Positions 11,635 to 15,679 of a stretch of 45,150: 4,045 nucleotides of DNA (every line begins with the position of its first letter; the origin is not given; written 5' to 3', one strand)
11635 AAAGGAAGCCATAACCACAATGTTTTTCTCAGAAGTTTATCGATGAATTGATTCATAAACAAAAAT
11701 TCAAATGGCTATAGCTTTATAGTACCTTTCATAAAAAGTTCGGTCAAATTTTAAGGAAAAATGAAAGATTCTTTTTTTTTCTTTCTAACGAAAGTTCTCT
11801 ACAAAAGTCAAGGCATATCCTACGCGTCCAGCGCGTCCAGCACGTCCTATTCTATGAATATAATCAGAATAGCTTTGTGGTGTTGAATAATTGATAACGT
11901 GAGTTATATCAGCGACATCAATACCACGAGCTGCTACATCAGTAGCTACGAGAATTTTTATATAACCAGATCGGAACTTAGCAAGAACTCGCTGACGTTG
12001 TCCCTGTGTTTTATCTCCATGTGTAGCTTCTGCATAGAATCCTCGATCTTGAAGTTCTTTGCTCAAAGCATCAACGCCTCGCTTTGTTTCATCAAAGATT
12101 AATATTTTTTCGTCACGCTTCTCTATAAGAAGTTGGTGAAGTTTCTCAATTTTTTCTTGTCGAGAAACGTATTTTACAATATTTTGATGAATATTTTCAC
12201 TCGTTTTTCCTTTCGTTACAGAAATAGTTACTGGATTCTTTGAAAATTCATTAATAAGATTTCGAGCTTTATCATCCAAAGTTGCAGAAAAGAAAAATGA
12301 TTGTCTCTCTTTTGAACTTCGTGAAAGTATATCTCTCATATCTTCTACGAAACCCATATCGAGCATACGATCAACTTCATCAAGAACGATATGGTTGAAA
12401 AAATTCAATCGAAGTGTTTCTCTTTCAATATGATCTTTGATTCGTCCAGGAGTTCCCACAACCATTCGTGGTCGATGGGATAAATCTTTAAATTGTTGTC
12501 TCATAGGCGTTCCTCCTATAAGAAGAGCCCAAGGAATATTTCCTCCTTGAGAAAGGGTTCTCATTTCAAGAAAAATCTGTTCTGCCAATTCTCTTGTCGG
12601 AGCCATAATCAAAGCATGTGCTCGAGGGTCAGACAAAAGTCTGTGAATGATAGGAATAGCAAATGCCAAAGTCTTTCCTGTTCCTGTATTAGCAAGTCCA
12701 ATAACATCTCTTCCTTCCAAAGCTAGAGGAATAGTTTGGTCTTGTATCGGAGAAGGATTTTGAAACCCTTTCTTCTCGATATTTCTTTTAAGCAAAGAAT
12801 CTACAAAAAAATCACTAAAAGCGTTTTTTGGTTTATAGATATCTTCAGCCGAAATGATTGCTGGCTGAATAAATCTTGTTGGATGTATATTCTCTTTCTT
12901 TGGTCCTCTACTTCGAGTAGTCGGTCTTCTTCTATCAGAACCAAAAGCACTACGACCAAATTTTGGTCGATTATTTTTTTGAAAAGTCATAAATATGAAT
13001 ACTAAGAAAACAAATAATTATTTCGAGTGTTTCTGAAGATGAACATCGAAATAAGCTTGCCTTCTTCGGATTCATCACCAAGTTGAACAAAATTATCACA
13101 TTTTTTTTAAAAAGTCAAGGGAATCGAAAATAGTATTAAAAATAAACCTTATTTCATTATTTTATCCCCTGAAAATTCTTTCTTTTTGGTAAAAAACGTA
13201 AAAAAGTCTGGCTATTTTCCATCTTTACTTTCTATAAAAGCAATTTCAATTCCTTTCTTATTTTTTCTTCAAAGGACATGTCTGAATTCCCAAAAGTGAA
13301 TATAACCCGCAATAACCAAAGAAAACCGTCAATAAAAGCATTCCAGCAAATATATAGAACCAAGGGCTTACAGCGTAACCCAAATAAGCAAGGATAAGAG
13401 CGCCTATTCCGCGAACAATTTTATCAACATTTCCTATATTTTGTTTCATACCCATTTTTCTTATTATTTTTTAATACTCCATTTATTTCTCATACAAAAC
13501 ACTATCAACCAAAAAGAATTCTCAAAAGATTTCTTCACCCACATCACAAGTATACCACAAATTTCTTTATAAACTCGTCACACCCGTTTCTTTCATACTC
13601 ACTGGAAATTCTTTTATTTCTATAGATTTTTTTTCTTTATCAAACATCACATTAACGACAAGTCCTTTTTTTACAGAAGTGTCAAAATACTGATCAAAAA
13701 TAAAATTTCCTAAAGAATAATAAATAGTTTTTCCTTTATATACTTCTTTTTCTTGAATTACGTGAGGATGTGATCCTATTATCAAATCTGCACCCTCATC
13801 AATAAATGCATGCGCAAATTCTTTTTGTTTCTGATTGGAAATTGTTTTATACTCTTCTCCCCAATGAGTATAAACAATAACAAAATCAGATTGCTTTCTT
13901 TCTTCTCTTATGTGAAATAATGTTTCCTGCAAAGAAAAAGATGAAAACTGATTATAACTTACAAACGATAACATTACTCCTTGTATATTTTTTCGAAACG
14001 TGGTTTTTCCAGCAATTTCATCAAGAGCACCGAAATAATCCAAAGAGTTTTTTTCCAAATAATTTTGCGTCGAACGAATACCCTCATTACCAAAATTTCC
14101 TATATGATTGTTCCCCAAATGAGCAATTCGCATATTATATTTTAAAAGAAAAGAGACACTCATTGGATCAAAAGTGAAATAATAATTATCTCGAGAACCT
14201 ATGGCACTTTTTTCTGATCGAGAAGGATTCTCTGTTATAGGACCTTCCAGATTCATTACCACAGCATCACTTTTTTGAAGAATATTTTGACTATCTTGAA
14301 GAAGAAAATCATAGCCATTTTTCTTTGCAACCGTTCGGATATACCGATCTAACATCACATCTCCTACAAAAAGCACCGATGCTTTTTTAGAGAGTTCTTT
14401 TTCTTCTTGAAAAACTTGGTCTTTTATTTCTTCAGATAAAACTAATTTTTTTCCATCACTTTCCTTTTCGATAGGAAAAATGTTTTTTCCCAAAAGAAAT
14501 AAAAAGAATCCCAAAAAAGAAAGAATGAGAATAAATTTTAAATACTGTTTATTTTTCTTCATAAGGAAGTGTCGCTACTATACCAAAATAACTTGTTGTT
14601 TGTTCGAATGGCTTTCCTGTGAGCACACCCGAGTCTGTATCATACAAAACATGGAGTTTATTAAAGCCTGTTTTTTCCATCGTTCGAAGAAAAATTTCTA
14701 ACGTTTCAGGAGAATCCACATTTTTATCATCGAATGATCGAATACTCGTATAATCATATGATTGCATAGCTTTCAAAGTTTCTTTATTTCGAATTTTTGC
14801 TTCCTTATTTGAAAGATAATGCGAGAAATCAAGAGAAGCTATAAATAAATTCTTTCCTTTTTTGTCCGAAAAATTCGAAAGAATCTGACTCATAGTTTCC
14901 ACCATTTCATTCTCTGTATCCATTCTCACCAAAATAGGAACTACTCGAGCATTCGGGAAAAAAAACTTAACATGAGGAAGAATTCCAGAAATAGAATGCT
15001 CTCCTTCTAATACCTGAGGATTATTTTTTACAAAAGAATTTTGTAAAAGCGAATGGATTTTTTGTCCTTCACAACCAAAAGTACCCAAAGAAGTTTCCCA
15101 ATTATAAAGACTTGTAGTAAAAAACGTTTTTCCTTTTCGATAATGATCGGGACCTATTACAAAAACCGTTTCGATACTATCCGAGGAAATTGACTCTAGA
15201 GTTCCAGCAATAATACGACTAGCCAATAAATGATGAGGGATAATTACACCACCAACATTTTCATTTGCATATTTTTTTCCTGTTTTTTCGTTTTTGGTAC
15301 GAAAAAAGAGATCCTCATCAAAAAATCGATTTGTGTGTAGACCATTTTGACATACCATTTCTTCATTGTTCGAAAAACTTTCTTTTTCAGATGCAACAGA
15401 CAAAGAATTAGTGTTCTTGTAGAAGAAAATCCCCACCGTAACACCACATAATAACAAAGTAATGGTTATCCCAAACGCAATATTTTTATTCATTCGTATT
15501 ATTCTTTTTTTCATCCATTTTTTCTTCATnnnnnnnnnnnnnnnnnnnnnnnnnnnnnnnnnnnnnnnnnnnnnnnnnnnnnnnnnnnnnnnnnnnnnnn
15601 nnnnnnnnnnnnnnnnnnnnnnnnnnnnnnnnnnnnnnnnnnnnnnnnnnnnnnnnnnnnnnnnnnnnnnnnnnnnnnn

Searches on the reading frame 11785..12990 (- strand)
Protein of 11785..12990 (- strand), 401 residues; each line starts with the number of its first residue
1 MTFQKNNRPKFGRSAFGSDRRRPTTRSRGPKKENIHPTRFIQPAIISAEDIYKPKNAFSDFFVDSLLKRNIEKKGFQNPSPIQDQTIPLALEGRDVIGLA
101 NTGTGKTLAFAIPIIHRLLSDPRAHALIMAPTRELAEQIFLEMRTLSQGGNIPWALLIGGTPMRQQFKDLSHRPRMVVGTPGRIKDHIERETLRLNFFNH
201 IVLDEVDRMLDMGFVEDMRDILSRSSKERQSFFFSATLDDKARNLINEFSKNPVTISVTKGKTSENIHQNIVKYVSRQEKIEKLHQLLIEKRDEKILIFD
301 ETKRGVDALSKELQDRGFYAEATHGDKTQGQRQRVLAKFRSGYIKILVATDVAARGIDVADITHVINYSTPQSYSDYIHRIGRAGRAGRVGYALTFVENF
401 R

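Call 27: search_protein_families(library=pfam, proteins=[window:11785-12990:-], max_evalue=0.00001)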
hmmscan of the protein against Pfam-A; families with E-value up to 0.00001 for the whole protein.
window:11785-12990:- (401 aa): 3 families
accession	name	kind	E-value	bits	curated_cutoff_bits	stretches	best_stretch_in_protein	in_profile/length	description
PF00270.35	DEAD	-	2.1e-47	161.4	26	1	80-243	1-165/167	DEAD/DEAH box helicase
PF00271.37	Helicase_C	-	2.2e-34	118.4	23.5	1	279-388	1-110/110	Helicase conserved C-terminal domain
PF04851.21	ResIII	-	4.1e-11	43.5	22.5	1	101-238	31-162/164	Type III restriction enzyme, res subunit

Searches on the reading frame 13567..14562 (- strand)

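Call 27: search_protein_families(library=pfam, proteins=[window:13567-14562:-], max_evalue=0.00001)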
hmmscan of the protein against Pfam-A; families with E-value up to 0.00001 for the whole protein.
window:13567-14562:- (331 aa): 1 family
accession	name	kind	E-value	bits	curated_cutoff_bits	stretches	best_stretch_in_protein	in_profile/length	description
PF09587.15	PGA_cap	-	1.7e-56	192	27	1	63-291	2-255/255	Bacterial capsule synthesis protein PGA_cap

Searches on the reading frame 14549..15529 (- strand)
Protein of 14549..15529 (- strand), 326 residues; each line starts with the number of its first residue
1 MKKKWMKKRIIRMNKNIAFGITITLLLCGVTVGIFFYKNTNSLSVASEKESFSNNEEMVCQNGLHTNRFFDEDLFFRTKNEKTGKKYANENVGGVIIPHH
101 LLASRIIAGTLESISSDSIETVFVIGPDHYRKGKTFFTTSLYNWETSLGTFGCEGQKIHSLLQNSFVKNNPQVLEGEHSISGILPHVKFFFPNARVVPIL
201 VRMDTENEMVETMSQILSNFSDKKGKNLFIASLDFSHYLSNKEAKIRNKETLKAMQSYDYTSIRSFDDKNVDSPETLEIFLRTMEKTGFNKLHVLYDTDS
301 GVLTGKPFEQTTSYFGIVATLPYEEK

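Call 27: search_protein_families(library=pfam, proteins=[window:14549-15529:-], max_evalue=0.00001)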
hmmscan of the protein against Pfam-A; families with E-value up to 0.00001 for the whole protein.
window:14549-15529:- (326 aa): 1 family
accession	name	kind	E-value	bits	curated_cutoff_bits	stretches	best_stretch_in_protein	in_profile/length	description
PF01875.22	Memo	-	1.1e-25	90.8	27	1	91-305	32-257/269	Memo-like protein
